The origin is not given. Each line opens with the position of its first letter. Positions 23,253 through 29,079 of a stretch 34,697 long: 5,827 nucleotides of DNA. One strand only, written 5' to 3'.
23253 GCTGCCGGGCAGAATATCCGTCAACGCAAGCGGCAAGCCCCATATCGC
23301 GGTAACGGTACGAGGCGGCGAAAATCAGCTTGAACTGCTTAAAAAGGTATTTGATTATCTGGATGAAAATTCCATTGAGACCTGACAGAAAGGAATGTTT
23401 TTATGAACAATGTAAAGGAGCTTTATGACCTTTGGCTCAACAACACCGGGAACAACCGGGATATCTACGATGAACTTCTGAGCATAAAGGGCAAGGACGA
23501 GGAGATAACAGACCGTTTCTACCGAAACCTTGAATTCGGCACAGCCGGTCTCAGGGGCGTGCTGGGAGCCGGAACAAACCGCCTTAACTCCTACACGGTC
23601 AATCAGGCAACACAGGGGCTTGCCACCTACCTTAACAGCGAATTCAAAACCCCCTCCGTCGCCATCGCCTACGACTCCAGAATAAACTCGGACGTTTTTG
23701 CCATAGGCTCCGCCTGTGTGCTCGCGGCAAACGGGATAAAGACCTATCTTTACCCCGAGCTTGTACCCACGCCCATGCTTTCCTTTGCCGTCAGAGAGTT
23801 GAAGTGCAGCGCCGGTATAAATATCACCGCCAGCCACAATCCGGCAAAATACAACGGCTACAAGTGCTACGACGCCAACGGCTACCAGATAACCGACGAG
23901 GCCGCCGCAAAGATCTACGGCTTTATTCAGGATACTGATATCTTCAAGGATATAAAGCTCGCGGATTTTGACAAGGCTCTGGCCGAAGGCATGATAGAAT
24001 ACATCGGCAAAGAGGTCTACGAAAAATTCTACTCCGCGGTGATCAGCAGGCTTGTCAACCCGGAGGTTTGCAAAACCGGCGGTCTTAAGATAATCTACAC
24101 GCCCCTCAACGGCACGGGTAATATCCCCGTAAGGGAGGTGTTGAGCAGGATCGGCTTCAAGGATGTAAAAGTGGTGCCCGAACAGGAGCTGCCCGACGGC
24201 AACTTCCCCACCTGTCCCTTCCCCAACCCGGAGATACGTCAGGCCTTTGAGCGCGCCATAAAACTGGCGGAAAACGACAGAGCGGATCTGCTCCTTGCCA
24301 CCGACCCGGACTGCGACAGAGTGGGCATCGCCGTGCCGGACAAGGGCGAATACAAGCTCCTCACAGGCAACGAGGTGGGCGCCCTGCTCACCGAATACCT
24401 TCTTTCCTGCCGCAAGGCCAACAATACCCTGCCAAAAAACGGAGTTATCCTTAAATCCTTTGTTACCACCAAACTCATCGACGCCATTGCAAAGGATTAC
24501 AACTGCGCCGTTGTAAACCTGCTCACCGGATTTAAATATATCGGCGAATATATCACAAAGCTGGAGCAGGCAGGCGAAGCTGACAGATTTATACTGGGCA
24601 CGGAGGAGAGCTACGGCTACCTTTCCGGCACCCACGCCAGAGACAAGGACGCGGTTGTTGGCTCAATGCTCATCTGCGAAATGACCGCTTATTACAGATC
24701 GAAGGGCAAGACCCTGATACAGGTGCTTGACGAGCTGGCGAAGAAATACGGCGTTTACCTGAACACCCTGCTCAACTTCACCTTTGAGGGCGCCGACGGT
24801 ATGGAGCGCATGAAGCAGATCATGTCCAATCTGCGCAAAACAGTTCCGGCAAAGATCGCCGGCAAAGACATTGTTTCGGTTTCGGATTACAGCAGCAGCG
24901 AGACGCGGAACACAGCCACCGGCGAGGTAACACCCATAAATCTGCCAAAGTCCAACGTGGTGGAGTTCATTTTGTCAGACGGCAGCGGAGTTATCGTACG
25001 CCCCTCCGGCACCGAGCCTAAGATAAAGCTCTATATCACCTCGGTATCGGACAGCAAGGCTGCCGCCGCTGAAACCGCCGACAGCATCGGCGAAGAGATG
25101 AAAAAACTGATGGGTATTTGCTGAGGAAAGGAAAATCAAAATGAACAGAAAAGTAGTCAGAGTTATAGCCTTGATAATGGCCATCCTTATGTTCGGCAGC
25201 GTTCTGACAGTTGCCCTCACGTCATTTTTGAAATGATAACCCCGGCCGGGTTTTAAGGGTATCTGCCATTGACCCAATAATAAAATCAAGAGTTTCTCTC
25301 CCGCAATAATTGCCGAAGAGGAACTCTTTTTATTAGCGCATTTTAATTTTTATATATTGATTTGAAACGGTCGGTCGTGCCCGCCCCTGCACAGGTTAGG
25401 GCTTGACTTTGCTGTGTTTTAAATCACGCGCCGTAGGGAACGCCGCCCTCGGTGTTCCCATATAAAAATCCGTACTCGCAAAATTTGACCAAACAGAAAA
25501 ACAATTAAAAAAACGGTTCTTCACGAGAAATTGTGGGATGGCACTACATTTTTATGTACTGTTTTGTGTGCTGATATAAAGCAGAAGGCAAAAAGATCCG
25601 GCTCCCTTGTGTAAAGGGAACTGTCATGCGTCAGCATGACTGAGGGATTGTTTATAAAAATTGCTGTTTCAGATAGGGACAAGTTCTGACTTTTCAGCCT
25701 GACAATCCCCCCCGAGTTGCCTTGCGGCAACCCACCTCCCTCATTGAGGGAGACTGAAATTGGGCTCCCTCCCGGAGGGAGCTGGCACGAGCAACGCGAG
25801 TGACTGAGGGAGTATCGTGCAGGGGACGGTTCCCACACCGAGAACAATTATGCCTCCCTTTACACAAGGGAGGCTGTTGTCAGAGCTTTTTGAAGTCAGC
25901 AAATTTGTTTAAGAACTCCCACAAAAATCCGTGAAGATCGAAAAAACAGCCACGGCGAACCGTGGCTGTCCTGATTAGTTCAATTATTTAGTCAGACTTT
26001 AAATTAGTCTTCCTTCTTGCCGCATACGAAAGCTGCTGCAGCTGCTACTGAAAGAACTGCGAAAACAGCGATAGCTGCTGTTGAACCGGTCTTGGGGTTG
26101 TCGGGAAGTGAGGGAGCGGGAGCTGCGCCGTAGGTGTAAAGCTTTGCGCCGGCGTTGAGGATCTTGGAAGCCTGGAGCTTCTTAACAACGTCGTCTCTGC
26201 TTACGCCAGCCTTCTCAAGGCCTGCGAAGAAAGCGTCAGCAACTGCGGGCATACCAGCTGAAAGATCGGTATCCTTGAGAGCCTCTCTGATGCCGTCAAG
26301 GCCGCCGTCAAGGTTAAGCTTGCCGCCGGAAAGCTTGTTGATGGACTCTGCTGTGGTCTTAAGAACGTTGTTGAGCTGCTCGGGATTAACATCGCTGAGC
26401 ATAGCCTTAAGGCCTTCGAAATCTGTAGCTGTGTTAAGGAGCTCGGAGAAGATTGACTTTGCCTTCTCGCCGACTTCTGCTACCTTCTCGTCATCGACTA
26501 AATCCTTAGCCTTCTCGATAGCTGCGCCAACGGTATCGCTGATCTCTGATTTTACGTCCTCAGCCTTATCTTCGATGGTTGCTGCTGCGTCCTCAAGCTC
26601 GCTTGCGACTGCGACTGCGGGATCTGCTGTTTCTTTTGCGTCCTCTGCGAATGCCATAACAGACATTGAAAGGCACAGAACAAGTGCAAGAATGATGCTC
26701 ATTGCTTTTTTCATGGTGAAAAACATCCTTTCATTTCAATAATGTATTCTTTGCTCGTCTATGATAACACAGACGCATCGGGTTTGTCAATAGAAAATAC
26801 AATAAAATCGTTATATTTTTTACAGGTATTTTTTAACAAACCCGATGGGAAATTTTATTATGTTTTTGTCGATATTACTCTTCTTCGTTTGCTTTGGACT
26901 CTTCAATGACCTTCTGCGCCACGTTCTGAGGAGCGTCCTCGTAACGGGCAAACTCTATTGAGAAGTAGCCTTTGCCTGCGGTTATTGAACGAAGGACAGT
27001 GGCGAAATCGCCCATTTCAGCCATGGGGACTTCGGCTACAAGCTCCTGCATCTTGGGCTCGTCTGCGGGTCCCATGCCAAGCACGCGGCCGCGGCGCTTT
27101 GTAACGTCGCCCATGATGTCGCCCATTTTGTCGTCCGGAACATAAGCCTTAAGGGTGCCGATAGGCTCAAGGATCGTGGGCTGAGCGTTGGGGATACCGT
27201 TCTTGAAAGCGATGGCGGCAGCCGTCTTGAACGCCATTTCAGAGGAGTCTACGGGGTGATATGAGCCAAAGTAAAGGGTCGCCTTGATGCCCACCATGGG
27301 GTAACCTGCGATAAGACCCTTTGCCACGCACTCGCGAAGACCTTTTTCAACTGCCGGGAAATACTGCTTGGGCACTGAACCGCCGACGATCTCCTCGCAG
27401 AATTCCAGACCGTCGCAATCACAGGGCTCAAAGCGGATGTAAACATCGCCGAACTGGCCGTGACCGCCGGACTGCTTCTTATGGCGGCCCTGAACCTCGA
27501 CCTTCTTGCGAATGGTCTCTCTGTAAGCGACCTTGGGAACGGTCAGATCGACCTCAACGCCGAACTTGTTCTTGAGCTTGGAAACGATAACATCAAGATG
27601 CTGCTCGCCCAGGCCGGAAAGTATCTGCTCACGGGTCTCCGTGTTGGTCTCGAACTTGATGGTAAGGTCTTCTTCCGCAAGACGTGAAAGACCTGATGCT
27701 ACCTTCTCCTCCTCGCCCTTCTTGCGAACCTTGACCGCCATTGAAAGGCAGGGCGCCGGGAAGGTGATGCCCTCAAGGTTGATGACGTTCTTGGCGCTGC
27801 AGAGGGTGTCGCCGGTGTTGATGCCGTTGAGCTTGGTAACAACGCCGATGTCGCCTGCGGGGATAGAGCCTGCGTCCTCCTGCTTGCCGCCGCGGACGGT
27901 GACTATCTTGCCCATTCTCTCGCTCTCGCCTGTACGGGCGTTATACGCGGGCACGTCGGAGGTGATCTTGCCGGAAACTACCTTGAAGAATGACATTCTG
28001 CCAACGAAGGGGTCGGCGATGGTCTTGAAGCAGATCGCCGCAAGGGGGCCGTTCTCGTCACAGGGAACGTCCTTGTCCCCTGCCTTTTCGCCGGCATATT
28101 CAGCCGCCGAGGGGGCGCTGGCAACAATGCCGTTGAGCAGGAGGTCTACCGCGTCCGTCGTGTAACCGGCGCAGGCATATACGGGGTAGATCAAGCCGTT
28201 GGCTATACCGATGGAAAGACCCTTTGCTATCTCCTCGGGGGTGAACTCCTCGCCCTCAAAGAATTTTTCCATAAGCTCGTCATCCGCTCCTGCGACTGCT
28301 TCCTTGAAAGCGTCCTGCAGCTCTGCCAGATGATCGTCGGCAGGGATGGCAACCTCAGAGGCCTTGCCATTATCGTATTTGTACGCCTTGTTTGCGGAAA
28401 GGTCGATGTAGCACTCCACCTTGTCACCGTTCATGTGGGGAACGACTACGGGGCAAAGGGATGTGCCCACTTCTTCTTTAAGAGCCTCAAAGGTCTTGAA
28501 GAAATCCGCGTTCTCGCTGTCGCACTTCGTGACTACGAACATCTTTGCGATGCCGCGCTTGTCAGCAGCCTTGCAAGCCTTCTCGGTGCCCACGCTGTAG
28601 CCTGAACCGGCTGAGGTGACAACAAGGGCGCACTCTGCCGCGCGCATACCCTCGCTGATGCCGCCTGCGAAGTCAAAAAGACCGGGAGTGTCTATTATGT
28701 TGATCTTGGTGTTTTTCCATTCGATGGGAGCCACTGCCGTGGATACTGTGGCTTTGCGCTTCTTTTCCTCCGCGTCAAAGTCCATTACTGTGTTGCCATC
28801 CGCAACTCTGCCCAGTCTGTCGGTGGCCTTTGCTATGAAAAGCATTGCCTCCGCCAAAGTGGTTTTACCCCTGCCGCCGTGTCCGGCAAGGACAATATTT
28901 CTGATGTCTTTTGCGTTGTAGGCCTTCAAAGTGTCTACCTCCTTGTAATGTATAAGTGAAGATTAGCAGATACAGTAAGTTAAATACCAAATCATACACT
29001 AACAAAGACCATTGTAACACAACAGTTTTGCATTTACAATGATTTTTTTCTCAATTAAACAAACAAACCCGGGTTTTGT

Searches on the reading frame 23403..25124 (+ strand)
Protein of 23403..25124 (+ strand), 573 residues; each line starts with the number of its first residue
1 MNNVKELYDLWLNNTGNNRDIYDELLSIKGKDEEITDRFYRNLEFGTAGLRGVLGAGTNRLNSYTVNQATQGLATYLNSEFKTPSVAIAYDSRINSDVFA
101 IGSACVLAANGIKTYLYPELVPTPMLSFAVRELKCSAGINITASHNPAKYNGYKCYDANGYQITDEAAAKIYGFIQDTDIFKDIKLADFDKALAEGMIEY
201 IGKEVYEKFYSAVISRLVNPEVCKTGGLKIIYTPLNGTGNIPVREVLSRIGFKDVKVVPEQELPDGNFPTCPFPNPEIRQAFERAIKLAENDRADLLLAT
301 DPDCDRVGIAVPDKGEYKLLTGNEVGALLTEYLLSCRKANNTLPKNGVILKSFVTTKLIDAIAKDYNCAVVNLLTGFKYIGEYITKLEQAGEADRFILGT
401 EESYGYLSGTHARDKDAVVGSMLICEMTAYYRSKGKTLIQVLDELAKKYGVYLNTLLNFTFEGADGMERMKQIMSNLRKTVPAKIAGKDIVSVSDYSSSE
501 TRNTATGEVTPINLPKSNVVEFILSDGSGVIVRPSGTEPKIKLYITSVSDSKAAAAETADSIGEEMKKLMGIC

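Call 20: search_protein_families(library=pfam, proteins=[window:23403-25124:+], max_evalue=0.001)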
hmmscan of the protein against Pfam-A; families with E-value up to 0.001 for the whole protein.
window:23403-25124:+ (573 aa): 4 families
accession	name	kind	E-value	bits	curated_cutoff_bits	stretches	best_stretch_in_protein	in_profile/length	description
PF02878.22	PGM_PMM_I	-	2.1e-40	138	22.5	1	44-177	3-133/138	Phosphoglucomutase/phosphomannomutase, alpha/beta/alpha domain I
PF02879.22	PGM_PMM_II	-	5.5e-25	88.3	29.3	1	210-310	3-99/103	Phosphoglucomutase/phosphomannomutase, alpha/beta/alpha domain II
PF02880.22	PGM_PMM_III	-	9.6e-19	68.1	20.7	1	322-449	2-115/115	Phosphoglucomutase/phosphomannomutase, alpha/beta/alpha domain III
PF00408.26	PGM_PMM_IV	-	4.1e-07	30.4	23.1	1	516-554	22-59/68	Phosphoglucomutase/phosphomannomutase, C-terminal domain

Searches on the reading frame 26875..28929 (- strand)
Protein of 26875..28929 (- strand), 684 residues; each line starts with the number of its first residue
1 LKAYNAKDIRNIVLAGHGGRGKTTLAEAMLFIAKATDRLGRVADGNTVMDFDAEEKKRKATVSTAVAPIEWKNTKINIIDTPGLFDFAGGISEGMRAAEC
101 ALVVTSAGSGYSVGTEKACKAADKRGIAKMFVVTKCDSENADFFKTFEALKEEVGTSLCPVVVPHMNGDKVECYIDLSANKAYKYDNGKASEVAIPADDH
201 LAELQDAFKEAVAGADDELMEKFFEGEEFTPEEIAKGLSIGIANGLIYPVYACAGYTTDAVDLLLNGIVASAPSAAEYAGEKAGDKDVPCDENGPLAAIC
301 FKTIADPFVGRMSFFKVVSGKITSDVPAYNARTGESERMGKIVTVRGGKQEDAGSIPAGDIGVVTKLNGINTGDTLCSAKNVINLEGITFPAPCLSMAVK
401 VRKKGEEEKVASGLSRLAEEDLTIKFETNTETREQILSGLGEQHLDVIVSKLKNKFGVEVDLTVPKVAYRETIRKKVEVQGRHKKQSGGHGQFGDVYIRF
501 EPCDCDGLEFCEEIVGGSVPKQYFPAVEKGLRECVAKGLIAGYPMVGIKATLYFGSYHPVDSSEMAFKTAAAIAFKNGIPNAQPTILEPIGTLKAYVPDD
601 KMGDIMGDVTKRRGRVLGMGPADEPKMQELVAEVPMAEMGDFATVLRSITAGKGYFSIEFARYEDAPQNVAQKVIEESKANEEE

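Call 20: search_protein_families(library=pfam, proteins=[window:26875-28929:-], max_evalue=0.001)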
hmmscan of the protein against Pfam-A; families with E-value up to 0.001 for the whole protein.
window:26875-28929:- (684 aa): 8 families
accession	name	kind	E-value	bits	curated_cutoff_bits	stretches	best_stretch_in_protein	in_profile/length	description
PF03764.24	EFG_IV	-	1.9e-42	144.3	24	1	465-582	1-120/121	Elongation factor G, domain IV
PF00009.33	GTP_EFTU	-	2.4e-34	119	26.5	1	7-273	1-187/188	Elongation factor Tu GTP binding domain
PF14492.12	EFG_III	-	1.3e-25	89.7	27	1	390-462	1-73/75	Elongation Factor G, domain III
PF00679.30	EFG_C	-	1.7e-23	82.9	27.9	1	586-673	2-88/89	Elongation factor G C-terminus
PF22042.2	EF-G_D2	-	1.4e-12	48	27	1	296-378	2-83/84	Elongation factor G domain 2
PF03144.31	GTP_EFTU_D2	-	3.3e-06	27.9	30.3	1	310-377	1-73/73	Elongation factor Tu domain 2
PF16658.11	RF3_C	-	5.3e-06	26.7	40.1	1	392-478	8-94/132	Class II release factor RF3, C-terminal domain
PF04548.22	AIG1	-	1.3e-05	25.1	27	1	11-88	2-63/212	AIG1 family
